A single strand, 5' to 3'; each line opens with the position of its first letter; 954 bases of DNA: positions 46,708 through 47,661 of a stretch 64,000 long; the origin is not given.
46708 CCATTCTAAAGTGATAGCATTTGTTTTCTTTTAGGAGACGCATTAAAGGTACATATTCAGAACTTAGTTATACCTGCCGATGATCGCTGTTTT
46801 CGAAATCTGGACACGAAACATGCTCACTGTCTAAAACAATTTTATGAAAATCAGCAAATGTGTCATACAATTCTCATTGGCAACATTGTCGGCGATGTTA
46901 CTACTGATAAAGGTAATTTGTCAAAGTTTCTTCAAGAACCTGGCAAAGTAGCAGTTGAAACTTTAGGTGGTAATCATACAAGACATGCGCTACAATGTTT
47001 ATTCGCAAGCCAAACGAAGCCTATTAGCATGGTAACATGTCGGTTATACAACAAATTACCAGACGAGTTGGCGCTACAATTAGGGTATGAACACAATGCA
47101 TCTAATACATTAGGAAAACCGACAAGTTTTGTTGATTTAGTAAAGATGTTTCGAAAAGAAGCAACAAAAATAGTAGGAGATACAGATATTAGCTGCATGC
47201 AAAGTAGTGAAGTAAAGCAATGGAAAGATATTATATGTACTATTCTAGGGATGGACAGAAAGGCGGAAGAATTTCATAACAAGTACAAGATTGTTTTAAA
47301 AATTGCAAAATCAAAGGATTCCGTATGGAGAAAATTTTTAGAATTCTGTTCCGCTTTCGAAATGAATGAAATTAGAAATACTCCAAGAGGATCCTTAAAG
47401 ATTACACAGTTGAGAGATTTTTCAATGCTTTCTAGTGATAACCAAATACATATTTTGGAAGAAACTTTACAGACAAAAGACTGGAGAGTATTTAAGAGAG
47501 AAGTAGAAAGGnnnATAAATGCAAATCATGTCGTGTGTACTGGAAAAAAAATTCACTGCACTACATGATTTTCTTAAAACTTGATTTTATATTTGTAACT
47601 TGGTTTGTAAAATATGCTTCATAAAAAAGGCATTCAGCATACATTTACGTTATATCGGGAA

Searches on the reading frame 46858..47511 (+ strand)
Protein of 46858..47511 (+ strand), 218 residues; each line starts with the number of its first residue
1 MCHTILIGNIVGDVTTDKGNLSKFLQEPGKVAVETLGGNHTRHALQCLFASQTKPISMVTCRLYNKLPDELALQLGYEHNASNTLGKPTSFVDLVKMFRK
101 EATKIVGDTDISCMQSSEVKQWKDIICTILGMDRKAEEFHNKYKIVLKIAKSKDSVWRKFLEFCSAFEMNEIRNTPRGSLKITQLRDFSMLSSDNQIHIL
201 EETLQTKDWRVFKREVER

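Call 27: search_protein_families(library=pfam, proteins=[window:46858-47511:+], max_evalue=0.1)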
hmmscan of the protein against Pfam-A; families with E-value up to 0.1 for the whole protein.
seq(218 aa): 0 families

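Call 45: find_homologous_proteins(query=window:46858-47511:+)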
Query seq(218 aa) (218 aa): 7 proteins with E <= 0.001 among 85 candidates.
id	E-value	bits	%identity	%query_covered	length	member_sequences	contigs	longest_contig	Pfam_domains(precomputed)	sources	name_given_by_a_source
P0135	1.1e-141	487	99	100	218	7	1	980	-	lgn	-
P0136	5.7e-75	269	56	100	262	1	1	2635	-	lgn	-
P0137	1.6e-55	206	95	46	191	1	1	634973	-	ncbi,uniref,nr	ncbi:unnamed protein product [Mytilus edulis]|uniref:Uncharacterized protein n=1 Tax=Mytilus edulis 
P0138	5.4e-52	194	99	42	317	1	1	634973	-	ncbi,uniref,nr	ncbi:LRP1B [Mytilus edulis]|uniref:LRP1B n=1 Tax=Mytilus edulis TaxID=6550 RepID=A0A8S3TF42_MYTED|nr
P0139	1.6e-20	92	100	22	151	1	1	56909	-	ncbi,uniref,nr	ncbi:Hypothetical predicted protein [Mytilus galloprovincialis]|uniref:Uncharacterized protein n=1 T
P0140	9.1e-15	73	43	42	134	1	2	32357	-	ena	-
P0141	5.0e-5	41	96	13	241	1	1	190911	-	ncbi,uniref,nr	ncbi:unnamed protein product [Mytilus coruscus]|uniref:Uncharacterized protein n=1 Tax=Mytilus corus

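Call 47: find_encoding_contigs(protein=P0139, flank=10000, max_places=6)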
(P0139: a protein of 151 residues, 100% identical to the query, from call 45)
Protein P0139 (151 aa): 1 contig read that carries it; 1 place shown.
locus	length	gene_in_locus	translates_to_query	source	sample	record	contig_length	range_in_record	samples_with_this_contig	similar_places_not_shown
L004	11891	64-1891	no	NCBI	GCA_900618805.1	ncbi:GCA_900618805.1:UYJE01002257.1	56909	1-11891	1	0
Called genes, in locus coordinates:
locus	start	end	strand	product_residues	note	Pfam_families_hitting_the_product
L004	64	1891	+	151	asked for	-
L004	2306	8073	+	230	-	PF00386:C1q (weak)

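Call 48: find_encoding_contigs(protein=P0137, flank=10000, max_places=6)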
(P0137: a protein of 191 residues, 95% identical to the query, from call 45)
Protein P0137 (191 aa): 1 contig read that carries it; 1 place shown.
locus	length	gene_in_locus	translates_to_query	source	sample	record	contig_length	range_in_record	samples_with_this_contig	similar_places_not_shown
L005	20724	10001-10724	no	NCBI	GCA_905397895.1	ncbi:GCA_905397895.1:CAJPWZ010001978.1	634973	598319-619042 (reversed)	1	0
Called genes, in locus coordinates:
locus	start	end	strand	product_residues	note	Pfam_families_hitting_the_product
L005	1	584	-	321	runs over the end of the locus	PF13966:zf-RVT (weak)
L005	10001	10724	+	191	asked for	-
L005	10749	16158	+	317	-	-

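Call 94: search_protein_families(library=pfam, proteins=[P0136, P0137, P0138, P0140], max_evalue=10)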
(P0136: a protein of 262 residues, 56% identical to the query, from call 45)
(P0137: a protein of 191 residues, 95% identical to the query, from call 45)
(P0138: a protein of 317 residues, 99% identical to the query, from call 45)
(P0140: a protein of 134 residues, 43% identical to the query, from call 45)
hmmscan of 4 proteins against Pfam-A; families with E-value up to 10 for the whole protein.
P0136 (262 aa): 0 families

P0137 (191 aa): 0 families

P0138 (317 aa): 13 families
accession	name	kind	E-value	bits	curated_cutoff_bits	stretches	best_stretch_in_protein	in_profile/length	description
PF01576.24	Myosin_tail_1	-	0.00016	20.2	38.1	1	95-199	876-981/1081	Myosin tail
PF05641.18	Agenet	-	0.0026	18.7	27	1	209-243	1-40/61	Agenet domain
PF05345.18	He_PIG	-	0.0034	18.2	24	1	258-293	34-71/96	Putative Ig domain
PF25764.1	KIF21A_4th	-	0.0034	17.5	33.1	1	100-186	60-140/183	KIF21A-like domain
PF00058.23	Ldl_recept_b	-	0.0086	17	21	1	281-306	1-28/42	Low-density lipoprotein receptor repeat class B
PF03961.19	FapA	-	0.27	11.2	31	1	99-204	121-229/272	Flagellar Assembly Protein A beta solenoid domain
PF20045.4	DUF6447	-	0.29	11.4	27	1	126-173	8-54/75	Family of unknown function (DUF6447)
PF11932.13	DUF3450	-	0.36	10.5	32.6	1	104-179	33-108/241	Protein of unknown function (DUF3450)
PF13851.11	GAS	-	0.49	10.2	32.3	1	125-208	29-108/200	Growth-arrest specific micro-tubule binding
PF11559.13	ADIP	-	0.91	10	34.3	1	115-195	52-132/151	Afadin- and alpha -actinin-Binding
PF02090.21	SPAM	-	1.8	8.9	35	1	94-169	68-138/142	Salmonella surface presentation of antigen gene type M protein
PF04012.17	PspA_IM30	-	2.9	7.9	33.9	1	119-205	88-175/220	PspA/IM30 family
PF07889.17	DUF1664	-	3.4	8.2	34.6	1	87-163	46-121/124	Protein of unknown function (DUF1664)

P0140 (134 aa): 1 family
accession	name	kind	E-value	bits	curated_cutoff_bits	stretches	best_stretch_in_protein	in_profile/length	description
PF23472.1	LysM2_CERK1_LYK3_4_5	-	0.13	12.7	27.4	1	65-87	12-35/56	LYK3/4/5 LysM2 domain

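Call 101: predict_structure(protein=P0136)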
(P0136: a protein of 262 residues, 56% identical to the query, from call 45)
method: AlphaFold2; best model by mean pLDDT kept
length: 262 residues; sequences in the alignment: 1
mean_pLDDT: 44.4   pTM: 0.34
mean pLDDT of the five models: 44.4, 40.0, 36.4, 32.7, 32.6
residues with pLDDT >= 90: 0; 70-90: 44; 50-70: 33; < 50: 185
segments of 3 or more residues with pLDDT < 50: 1-178, 258-262
pLDDT, mean of each block of 10 residues (from residue 1): 21 28 30 26 25 31 31 37 37 33 30 25 31 43 43 43 39 44 58 64 59 72 77 83 82 63 31
secondary structure, 60 per line:
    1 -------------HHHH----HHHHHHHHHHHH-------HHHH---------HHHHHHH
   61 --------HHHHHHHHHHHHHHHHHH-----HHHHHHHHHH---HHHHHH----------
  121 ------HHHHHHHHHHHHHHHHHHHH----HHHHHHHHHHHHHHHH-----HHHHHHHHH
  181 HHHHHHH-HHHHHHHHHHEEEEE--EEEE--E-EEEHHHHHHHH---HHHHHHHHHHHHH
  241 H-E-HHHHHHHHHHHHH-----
elements in order: H14-17 H22-33 H41-44 H54-60 H69-86 H92-101 H105-110 H127-146 H151-166 H172-187 H189-198 E199-203 E206-209 E214-216 H217-224 H228-241 H245-257

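Call 112: search_protein_families(library=ncbifam, proteins=[P0136, P0137], max_evalue=10)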
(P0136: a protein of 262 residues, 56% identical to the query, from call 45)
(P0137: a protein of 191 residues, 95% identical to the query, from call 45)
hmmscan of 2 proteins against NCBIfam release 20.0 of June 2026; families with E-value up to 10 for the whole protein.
P0136 (262 aa): 1 family
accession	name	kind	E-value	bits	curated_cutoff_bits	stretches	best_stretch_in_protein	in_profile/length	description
TIGR03187.1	DGQHR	domain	0.00026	20.8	58.85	1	13-121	37-151/276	DGQHR domain-containing protein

P0137 (191 aa): 0 families
